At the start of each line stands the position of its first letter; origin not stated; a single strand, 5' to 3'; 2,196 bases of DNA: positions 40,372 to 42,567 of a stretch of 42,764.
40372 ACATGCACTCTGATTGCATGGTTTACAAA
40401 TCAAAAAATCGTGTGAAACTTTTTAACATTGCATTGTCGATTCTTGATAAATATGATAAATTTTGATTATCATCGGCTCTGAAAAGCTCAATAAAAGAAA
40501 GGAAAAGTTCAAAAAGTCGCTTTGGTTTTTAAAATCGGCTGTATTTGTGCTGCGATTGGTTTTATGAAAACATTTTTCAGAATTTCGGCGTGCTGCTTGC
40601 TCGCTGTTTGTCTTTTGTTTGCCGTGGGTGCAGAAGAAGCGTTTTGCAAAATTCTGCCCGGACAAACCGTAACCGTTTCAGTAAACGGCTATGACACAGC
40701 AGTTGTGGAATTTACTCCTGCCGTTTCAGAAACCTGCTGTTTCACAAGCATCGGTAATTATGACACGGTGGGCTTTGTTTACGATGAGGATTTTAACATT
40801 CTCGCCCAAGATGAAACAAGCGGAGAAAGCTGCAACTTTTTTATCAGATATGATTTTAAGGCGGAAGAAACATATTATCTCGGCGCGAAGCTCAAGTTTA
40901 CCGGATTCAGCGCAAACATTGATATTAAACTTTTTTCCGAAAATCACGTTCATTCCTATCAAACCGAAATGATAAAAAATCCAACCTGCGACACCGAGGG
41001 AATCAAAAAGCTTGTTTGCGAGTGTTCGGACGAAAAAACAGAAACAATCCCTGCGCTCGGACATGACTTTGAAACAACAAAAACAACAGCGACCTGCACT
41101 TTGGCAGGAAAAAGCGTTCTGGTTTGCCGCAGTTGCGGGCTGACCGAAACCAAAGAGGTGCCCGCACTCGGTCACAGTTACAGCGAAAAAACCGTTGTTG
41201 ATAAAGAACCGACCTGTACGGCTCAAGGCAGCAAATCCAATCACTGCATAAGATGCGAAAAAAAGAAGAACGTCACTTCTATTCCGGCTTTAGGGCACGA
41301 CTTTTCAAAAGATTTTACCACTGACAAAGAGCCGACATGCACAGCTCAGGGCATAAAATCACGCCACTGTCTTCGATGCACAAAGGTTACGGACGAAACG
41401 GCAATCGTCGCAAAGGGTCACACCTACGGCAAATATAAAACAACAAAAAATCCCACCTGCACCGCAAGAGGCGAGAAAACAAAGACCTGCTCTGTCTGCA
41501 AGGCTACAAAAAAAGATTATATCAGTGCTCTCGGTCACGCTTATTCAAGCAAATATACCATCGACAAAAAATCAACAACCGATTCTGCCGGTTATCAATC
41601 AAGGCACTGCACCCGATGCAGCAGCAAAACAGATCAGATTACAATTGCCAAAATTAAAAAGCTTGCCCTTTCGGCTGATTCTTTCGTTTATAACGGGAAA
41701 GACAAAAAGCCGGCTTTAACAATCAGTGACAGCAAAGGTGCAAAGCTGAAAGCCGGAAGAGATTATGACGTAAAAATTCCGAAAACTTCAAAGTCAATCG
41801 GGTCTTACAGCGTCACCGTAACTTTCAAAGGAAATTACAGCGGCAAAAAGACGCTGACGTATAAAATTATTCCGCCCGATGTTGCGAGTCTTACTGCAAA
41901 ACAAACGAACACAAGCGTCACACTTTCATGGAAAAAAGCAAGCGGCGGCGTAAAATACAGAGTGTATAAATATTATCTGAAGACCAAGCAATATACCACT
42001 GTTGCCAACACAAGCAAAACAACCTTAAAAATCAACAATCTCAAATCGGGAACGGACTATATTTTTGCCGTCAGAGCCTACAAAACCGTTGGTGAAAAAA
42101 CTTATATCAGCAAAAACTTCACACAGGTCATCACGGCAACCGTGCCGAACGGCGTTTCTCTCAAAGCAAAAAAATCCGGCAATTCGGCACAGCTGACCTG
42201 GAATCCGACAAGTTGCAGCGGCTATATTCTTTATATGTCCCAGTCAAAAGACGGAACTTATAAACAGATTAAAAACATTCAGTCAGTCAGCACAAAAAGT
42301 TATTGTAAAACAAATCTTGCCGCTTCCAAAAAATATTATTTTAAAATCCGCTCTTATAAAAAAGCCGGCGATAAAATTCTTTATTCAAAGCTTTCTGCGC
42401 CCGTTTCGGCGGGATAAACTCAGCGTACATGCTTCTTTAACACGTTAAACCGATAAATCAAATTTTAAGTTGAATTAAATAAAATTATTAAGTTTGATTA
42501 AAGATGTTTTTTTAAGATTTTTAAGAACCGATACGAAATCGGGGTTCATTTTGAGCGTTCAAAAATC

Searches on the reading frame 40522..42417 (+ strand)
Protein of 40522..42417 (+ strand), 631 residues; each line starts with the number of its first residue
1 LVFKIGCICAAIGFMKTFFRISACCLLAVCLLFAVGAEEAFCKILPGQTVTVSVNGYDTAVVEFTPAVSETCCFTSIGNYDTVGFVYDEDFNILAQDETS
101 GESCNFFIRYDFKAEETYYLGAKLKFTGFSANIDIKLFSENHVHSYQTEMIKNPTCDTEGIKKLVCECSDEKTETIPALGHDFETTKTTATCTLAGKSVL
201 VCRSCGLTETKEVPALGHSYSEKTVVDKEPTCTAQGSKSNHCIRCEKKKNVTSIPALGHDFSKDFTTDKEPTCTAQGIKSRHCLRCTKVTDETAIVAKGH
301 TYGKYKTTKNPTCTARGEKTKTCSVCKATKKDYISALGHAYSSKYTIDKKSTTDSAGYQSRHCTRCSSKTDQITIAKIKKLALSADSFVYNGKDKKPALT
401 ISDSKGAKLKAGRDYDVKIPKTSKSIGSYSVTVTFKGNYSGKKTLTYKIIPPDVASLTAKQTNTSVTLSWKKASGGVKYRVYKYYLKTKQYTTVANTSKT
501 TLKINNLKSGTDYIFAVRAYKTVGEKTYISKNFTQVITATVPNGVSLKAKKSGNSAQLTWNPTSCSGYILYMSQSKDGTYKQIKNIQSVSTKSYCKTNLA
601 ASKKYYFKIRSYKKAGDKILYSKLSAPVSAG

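Call 12: search_protein_families(library=pfam, proteins=[window:40522-42417:+])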
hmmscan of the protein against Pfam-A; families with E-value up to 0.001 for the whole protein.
window:40522-42417:+ (631 aa): 2 families
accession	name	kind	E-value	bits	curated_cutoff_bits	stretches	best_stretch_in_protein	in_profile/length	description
PF00041.27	fn3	-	9.7e-16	58.2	25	2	456-528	5-76/84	Fibronectin type III domain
PF25814.1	fn3_SORL1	-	5.7e-05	23.5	27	0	452-519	3-71/90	SORL1-like, fn3 domain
